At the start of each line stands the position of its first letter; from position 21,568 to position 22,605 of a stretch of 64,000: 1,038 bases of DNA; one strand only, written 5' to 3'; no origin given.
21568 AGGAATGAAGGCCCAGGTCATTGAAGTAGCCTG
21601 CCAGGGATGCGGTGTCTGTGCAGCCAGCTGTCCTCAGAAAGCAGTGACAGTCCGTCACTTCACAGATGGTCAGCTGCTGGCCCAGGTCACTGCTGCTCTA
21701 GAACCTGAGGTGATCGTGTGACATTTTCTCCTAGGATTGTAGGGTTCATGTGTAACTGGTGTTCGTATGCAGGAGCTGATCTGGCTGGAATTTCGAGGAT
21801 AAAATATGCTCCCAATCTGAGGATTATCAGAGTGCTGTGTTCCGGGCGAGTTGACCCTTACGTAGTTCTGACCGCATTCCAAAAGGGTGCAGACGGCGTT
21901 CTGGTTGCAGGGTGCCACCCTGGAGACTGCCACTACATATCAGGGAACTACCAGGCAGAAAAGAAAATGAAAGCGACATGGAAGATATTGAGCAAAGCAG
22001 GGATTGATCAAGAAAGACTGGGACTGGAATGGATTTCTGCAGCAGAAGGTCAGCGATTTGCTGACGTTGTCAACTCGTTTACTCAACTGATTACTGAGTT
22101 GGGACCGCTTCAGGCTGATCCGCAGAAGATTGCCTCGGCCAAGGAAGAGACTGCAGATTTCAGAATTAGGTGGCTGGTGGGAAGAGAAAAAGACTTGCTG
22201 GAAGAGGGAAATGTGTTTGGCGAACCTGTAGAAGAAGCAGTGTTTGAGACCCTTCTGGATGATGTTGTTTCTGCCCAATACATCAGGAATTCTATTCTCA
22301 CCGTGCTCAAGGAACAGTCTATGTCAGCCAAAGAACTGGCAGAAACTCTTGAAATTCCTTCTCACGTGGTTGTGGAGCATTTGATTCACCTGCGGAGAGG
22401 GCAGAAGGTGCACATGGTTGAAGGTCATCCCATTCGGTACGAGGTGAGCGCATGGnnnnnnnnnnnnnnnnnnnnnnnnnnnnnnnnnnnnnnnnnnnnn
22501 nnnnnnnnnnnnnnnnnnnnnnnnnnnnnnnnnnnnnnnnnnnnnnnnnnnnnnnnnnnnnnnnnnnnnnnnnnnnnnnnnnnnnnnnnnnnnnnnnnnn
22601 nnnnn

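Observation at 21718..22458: MvhD [2Fe-2S] module fused to a C-terminal winged-helix-like domain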

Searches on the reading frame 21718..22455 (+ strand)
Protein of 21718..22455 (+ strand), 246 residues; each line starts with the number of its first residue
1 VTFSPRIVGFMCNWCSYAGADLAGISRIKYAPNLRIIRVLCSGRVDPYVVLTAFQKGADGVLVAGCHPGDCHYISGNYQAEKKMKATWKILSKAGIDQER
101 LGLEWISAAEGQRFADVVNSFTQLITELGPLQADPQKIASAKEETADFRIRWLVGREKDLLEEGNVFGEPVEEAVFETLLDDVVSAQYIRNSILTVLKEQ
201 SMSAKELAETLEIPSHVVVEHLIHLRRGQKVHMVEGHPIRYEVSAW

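Call 5: search_protein_families(library=pfam, proteins=[window:21718-22455:+], max_evalue=0.1)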
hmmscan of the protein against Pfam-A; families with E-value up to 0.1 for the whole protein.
window:21718-22455:+ (246 aa): 8 families
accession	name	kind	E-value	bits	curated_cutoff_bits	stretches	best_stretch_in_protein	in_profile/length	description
PF02662.21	FlpD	-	1.5e-53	180.5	22.3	1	7-129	1-123/123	Methyl-viologen-reducing hydrogenase, delta subunit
PF21476.4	PF0610-like_N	-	2.8e-07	31.1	33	1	190-227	3-40/50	PF0610-like, N-terminal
PF12840.13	HTH_20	-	0.00064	20.1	27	1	192-227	8-44/51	Helix-turn-helix domain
PF04739.20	AMPKBI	-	0.0064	16.9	24.3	1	199-241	18-59/71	5'-AMP-activated protein kinase beta subunit, interaction domain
PF01978.25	TrmB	-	0.0094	16.2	25.6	1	195-243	16-64/68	Sugar-specific transcriptional regulator TrmB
PF02082.26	Rrf2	-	0.01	16.4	30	1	197-237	18-59/132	Iron-dependent Transcriptional regulator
PF01022.26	HTH_5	-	0.012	15.9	22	1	190-226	4-40/47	Bacterial regulatory protein, arsR family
PF24270.1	HTH_Cmi2_C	-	0.046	14.4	27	1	185-229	72-116/125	Cmi2, C-terminal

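Call 6: find_homologous_proteins(query=window:21718-22455:+)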
Query window:21718-22455:+ (246 aa): 8000 proteins with E <= 0.001 among 8000 candidates; the best 120 are listed.
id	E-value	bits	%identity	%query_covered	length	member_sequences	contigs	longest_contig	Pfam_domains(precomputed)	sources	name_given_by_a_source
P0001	4.5e-149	513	90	100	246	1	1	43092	PF02662.22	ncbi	ncbi:MAG: hydrogenase iron-sulfur subunit [Candidatus Methanofastidiosia archaeon]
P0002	1.6e-142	491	91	96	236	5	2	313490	PF21476.5,PF02662.22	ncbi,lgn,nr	ncbi:MAG: hydrogenase iron-sulfur subunit [Theionarchaea archaeon]|nr:hydrogenase iron-sulfur subuni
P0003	8.9e-135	466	80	100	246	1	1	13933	PF21476.5,PF02662.22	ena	-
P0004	3.9e-132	457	80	100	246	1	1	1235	PF21476.5,PF02662.22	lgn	-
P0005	4.0e-132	457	80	100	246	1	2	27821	PF02662.22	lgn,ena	-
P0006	1.7e-130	452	78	100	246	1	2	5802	PF21476.5,PF02662.22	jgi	jgi:F420-non-reducing hydrogenase iron-sulfur subunit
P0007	3.2e-127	441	76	100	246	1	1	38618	PF02662.22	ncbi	-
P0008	1.2e-125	436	75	99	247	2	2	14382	PF02662.22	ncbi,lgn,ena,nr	ncbi:MAG: hydrogenase iron-sulfur subunit [Theionarchaea archaeon]|nr:hydrogenase iron-sulfur subuni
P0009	4.5e-125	434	75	99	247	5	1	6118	PF21476.5,PF02662.22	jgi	-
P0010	8.8e-123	427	75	99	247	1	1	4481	PF02662.22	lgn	-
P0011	8.8e-123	427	75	99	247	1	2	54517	PF02662.22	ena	-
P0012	9.1e-123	426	75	99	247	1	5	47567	PF02662.22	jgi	-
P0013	1.6e-121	422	75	99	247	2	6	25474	PF21476.5,PF02662.22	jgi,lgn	jgi:F420-non-reducing hydrogenase iron-sulfur subunit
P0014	1.6e-121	422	75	99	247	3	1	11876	PF02662.22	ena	-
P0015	3.6e-121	421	74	99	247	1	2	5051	PF21476.5,PF02662.22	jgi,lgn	-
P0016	4.2e-121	421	75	99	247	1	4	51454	PF02662.22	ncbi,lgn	-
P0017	6.4e-121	420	73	99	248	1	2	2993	PF21476.5,PF02662.22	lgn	-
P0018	6.8e-121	420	74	99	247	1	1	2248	PF21476.5,PF02662.22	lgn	-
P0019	1.6e-120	419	75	99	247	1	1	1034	PF21476.5,PF02662.22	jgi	jgi:F420-non-reducing hydrogenase iron-sulfur subunit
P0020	2.4e-120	419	74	100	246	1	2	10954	PF08279.19,PF01022.27,PF02662.22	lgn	-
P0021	1.6e-119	416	73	99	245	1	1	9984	PF02662.22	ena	-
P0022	2.5e-119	415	73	99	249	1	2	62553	PF21476.5,PF02662.22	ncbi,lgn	-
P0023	6.6e-119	414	73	99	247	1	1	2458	PF12840.14,PF21476.5,PF01978.26,PF02662.22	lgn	-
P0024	1.2e-118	413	71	99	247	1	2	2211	PF12840.14,PF01978.26,PF02662.22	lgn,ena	-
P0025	1.3e-118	413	73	99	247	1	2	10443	PF12840.14,PF21476.5,PF01978.26,PF02662.22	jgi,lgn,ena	-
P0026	2.4e-118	412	73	99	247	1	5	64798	PF12840.14,PF21476.5,PF01978.26,PF02662.22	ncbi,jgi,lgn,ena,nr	ncbi:MAG: hydrogenase iron-sulfur subunit [Theionarchaea archaeon]|nr:hydrogenase iron-sulfur subuni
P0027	3.1e-117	408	72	99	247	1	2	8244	PF12840.14,PF02662.22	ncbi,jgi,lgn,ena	-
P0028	3.5e-117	408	75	96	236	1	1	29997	PF02662.22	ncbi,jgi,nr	ncbi:MAG: hydrogenase iron-sulfur subunit [Theionarchaea archaeon]|nr:hydrogenase iron-sulfur subuni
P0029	2.2e-116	406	71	100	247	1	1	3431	PF08279.19,PF02662.22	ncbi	-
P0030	5.1e-116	404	71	99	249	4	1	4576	PF12840.14,PF02662.22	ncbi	-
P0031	3.7e-115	402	68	99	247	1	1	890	PF02662.22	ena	-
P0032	4.4e-114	398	70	99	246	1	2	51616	PF02662.22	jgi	jgi:F420-non-reducing hydrogenase iron-sulfur subunit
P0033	4.7e-114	398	69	98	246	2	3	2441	PF12840.14,PF21476.5,PF02662.22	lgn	-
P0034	9.5e-114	397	71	98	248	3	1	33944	PF02662.22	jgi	jgi:F420-non-reducing hydrogenase iron-sulfur subunit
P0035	3.6e-113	395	69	99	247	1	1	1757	PF02662.22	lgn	-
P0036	9.4e-113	394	70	99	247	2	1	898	PF02662.22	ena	-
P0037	9.3e-112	390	69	99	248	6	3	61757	PF02662.22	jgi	jgi:F420-non-reducing hydrogenase iron-sulfur subunit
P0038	1.6e-110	386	69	99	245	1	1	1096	PF02662.22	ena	-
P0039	1.3e-109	383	67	99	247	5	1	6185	PF02662.22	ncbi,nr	ncbi:MAG: hydrogenase iron-sulfur subunit [Theionarchaea archaeon]|nr:hydrogenase iron-sulfur subuni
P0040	3.2e-109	382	67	99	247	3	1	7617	PF02662.22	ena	-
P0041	1.0e-102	361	94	68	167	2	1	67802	PF02662.22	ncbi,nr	ncbi:MAG: hydrogenase iron-sulfur subunit, partial [Theionarchaea archaeon]|nr:hydrogenase iron-sulf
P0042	1.7e-84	301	55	97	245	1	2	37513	PF01978.26,PF02662.22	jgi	jgi:F420-non-reducing hydrogenase iron-sulfur subunit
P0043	2.6e-83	297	53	98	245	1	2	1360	PF21476.5,PF02662.22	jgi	jgi:F420-non-reducing hydrogenase iron-sulfur subunit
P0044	3.2e-83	297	53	97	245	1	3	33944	PF21476.5,PF02662.22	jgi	jgi:F420-non-reducing hydrogenase iron-sulfur subunit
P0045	6.3e-83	296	55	97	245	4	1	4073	PF01022.27,PF02662.22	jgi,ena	-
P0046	1.7e-82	295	54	98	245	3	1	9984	PF01022.27,PF02662.22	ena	-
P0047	2.3e-82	294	55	97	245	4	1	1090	PF02662.22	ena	-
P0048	1.1e-81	292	52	99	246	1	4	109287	PF02662.22,PF01726.23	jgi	jgi:F420-non-reducing hydrogenase iron-sulfur subunit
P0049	1.4e-80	288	54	93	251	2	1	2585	PF01022.27,PF02662.22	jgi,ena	-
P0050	1.4e-80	288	52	97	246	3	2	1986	PF02662.22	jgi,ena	-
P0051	2.0e-80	288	53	97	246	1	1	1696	PF02662.22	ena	-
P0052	3.0e-80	287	51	96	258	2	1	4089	PF12840.14,PF21476.5,PF02662.22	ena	-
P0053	4.6e-80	287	55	93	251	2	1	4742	PF02662.22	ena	-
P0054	8.8e-80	286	51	95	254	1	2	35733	PF02662.22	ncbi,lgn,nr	ncbi:MAG: hydrogenase iron-sulfur subunit [Halobacteriota archaeon]|nr:hydrogenase iron-sulfur subun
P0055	2.7e-79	284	53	93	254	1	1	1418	PF02662.22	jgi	-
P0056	6.0e-79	283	54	92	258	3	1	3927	PF12840.14,PF21476.5,PF02662.22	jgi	-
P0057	9.7e-79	282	52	92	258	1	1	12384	PF12840.14,PF21476.5,PF02662.22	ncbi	-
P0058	1.4e-78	282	51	92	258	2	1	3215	PF12840.14,PF21476.5,PF02662.22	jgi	-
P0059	2.0e-78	281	54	92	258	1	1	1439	PF12840.14,PF02662.22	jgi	jgi:F420-non-reducing hydrogenase iron-sulfur subunit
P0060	5.9e-78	280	53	93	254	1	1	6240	PF02662.22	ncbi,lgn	-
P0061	6.2e-78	280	53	91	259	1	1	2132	PF02662.22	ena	-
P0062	9.5e-78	279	53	92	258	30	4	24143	PF12840.14,PF02662.22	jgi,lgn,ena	-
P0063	1.2e-77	279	53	92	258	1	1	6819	PF12840.14,PF02662.22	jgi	jgi:F420-non-reducing hydrogenase iron-sulfur subunit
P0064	1.3e-77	279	53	92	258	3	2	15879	PF12840.14,PF02662.22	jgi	jgi:F420-non-reducing hydrogenase iron-sulfur subunit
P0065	1.4e-77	279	53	92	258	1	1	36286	PF12840.14,PF02662.22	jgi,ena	jgi:F420-non-reducing hydrogenase iron-sulfur subunit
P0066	1.4e-77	279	53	92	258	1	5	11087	PF12840.14,PF02662.22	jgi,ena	-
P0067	1.8e-77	278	54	92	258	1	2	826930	PF02662.22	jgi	-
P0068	2.0e-77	278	53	92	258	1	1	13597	PF12840.14,PF02662.22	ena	-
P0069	2.1e-77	278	51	97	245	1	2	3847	PF01978.26,PF02662.22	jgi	jgi:F420-non-reducing hydrogenase iron-sulfur subunit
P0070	2.2e-77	278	52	92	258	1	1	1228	PF12840.14,PF02662.22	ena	-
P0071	2.8e-77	278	51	92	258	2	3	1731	PF12840.14,PF21476.5,PF02662.22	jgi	-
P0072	2.8e-77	278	51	98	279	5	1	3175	PF02662.22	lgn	-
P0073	3.0e-77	277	54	92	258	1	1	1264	PF12840.14,PF21476.5,PF02662.22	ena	-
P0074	3.2e-77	277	51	91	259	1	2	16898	PF21476.5,PF02662.22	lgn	-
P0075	5.2e-77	277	52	94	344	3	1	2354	PF14697.12,PF02662.22,PF12837.13,PF00037.33,PF13484.12,PF12838.13,PF25160.2,PF13237.12,PF13187.12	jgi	jgi:coenzyme F420-reducing hydrogenase delta subunit/Pyruvate/2-oxoacid:ferredoxin oxidoreductase de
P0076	1.1e-76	276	51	91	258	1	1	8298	PF02662.22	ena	-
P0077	1.1e-76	276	53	92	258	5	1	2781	PF12840.14,PF02662.22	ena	-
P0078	1.2e-76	276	51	91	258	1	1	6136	PF02662.22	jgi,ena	-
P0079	1.2e-76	275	53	92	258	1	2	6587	PF12840.14,PF21476.5,PF01022.27,PF02662.22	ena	-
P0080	1.3e-76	275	49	96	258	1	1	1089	PF02662.22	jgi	-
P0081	1.3e-76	275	53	94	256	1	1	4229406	PF02662.22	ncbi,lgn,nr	ncbi:MAG: hydrogenase iron-sulfur subunit [Thermoplasmata archaeon]|nr:MAG: hydrogenase iron-sulfur 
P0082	2.2e-76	275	48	98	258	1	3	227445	PF02662.22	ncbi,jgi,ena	-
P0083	2.6e-76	274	50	96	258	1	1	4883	PF12840.14,PF02662.22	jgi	-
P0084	2.8e-76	274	51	97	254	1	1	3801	PF02662.22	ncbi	-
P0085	3.4e-76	274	51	97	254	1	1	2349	PF02662.22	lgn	-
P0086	3.8e-76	274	51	94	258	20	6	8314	PF02662.22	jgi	jgi:coenzyme F420-reducing hydrogenase delta subunit/predicted transcriptional regulator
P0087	4.4e-76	274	51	95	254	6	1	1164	PF02662.22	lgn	-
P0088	5.3e-76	273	51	92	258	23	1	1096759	PF02662.22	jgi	-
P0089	7.9e-76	273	52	94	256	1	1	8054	PF21476.5,PF02662.22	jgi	jgi:coenzyme F420-reducing hydrogenase delta subunit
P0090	8.2e-76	273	51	93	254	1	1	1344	PF02662.22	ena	-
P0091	9.6e-76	273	52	92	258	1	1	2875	PF12840.14,PF21476.5,PF01022.27,PF02662.22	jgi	-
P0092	1.2e-75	272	50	97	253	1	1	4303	PF02662.22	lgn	-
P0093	1.2e-75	272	52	91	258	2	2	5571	PF02662.22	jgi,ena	-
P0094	1.3e-75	272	51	92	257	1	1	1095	PF12840.14,PF21476.5,PF01022.27,PF02662.22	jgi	-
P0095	1.4e-75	272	51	96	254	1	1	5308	PF02662.22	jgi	jgi:coenzyme F420-reducing hydrogenase delta subunit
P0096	1.5e-75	272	49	97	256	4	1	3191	PF02662.22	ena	-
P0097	1.6e-75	272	52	97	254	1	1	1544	PF02662.22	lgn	-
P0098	1.7e-75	272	51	92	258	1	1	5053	PF21476.5,PF02662.22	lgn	-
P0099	1.8e-75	272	52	91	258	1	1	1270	PF02662.22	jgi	jgi:F420-non-reducing hydrogenase iron-sulfur subunit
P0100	1.9e-75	272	52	92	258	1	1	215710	PF12840.14,PF21476.5,PF02662.22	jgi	-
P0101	2.0e-75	272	50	97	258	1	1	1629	PF02662.22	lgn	-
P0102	2.6e-75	271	48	98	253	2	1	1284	PF02662.22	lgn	-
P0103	2.6e-75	271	50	98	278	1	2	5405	PF02662.22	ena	-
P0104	3.1e-75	271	51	97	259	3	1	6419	PF02662.22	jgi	jgi:coenzyme F420-reducing hydrogenase delta subunit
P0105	3.9e-75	271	51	95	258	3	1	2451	PF02662.22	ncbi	-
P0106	3.9e-75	271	51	95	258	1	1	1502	PF02662.22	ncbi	-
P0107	3.9e-75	271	51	95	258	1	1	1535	PF02662.22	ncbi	-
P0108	4.0e-75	271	50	94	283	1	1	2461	PF02662.22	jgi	jgi:coenzyme F420-reducing hydrogenase delta subunit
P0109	4.7e-75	270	50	92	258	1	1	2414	PF02662.22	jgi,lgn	-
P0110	5.1e-75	270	48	98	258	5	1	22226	PF02662.22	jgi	-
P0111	5.2e-75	270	50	94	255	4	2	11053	PF02662.22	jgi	jgi:coenzyme F420-reducing hydrogenase delta subunit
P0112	5.8e-75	270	51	92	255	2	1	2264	PF21476.5,PF25212.3,PF02662.22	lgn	-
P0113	6.3e-75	270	47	98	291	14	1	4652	PF02662.22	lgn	-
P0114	6.7e-75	270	52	96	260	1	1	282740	PF02662.22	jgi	jgi:coenzyme F420-reducing hydrogenase delta subunit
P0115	6.8e-75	270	51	95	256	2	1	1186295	PF02662.22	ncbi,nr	ncbi:MAG: hydrogenase iron-sulfur subunit [Candidatus Bathyarchaeota archaeon]|nr:MAG: hydrogenase i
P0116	7.2e-75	270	50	98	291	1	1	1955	PF02662.22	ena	-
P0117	7.6e-75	270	51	92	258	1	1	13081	PF12840.14,PF01022.27,PF02662.22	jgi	-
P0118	7.8e-75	270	53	91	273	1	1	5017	PF02662.22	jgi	jgi:coenzyme F420-reducing hydrogenase delta subunit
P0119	8.2e-75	269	50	91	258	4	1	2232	PF02662.22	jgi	-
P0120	8.3e-75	269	50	95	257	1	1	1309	PF02662.22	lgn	-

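Call 7: search_solved_structures(query=window:21718-22455:+, max_evalue=1, show_alignments=2)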
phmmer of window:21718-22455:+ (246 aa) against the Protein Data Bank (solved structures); distinct sequences matched with E-value up to 1: 6.
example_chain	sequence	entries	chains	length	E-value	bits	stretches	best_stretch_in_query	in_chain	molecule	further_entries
5odc_D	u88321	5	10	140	8.9e-49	169.4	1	3-132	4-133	Methyl-viologen reducing hydrogenase subunit D | Methyl-viologen reducing hydrogenase, subunit D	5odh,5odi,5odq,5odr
8rvu_F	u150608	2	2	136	2.1e-48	168.2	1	1-132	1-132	Methyl viologen-reducing hydrogenase, subunit D-related protein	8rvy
8rvv_F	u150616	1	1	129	5.1e-47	163.7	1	3-131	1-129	Methyl viologen-reducing hydrogenase, subunit D-related protein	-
9sw2_D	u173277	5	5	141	7.7e-46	159.8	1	6-133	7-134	F420-non-reducing hydrogenase iron-sulfur subunit D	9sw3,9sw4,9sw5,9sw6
7bkb_F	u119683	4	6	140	3.6e-43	151.1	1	3-131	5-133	F420-non-reducing hydrogenase subunit D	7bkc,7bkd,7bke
9sfi_K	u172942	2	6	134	1.3e-28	103.4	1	4-130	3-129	F420-non-reducing hydrogenase subunit delta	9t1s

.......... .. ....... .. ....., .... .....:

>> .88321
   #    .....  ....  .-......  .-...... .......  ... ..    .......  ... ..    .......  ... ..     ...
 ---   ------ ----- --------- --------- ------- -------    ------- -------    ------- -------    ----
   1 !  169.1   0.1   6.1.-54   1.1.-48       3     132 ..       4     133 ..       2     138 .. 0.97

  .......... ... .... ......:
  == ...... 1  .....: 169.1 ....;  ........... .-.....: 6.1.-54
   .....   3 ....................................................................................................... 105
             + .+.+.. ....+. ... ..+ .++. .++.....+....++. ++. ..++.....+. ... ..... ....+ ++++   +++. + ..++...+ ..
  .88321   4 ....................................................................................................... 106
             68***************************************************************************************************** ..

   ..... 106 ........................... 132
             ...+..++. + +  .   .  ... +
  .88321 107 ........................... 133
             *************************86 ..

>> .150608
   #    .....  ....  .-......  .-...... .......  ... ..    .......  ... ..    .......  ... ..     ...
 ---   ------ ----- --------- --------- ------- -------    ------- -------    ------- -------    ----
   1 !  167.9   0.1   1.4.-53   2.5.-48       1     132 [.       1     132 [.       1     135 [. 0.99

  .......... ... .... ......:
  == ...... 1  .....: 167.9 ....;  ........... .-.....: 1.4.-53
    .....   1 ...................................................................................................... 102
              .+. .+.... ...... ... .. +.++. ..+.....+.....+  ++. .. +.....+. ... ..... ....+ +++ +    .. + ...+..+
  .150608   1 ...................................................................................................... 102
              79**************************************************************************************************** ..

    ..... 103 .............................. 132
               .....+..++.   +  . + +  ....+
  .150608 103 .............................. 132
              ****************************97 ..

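Call 15: find_encoding_contigs(protein=P0088, flank=10000, max_places=2)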
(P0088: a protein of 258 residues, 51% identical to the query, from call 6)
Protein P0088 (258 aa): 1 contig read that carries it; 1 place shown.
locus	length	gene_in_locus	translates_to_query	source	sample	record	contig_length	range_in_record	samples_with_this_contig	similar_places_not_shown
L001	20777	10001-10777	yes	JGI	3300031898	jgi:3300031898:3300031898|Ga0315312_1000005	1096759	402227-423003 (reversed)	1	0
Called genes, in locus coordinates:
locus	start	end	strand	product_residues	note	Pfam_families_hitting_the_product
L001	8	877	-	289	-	PF02754:CCG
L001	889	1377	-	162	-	PF13183:Fer4_8, PF13237:Fer4_10 (weak), PF12838:Fer4_7, PF13187:Fer4_9, PF13534:Fer4_17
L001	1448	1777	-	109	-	-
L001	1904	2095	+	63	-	-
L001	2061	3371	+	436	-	PF07992:Pyr_redox_2 (faint), PF00890:FAD_binding_2 (faint), PF12831:FAD_oxidored (weak), PF13450:NAD_binding_8 (weak), PF00037:Fer4, PF12838:Fer4_7 (weak), PF13187:Fer4_9 (weak), PF13534:Fer4_17 (weak), +4 more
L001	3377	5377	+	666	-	PF00890:FAD_binding_2 (weak), PF13450:NAD_binding_8 (weak), PF12838:Fer4_7 (weak), PF13187:Fer4_9, PF00037:Fer4, PF12837:Fer4_6 (weak), PF12838:Fer4_7, PF14697:Fer4_21, +10 more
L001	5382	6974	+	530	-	PF02662:FlpD, PF13187:Fer4_9 (weak), PF13534:Fer4_17 (weak), PF13183:Fer4_8, PF13237:Fer4_10, PF02754:CCG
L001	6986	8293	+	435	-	PF00890:FAD_binding_2, PF01266:DAO (weak), PF07992:Pyr_redox_2 (weak), PF12831:FAD_oxidored, PF13450:NAD_binding_8 (weak), PF12838:Fer4_7 (faint), PF00037:Fer4 (weak), PF12797:Fer4_2 (weak), +1 more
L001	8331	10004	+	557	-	PF00890:FAD_binding_2, PF07992:Pyr_redox_2, PF12831:FAD_oxidored, PF13450:NAD_binding_8, PF13187:Fer4_9, PF00037:Fer4, PF12838:Fer4_7, PF14697:Fer4_21, +5 more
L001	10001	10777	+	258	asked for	PF02662:FlpD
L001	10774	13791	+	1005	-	PF07992:Pyr_redox_2, PF12831:FAD_oxidored (weak), PF00037:Fer4 (weak), PF07992:Pyr_redox_2, PF13450:NAD_binding_8, PF13738:Pyr_redox_3, PF14697:Fer4_21, PF12838:Fer4_7, +21 more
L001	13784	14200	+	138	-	PF02662:FlpD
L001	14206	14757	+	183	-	PF13183:Fer4_8, PF13237:Fer4_10 (weak), PF13187:Fer4_9, PF13534:Fer4_17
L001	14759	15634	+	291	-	PF02754:CCG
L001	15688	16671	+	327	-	PF01058:Oxidored_q6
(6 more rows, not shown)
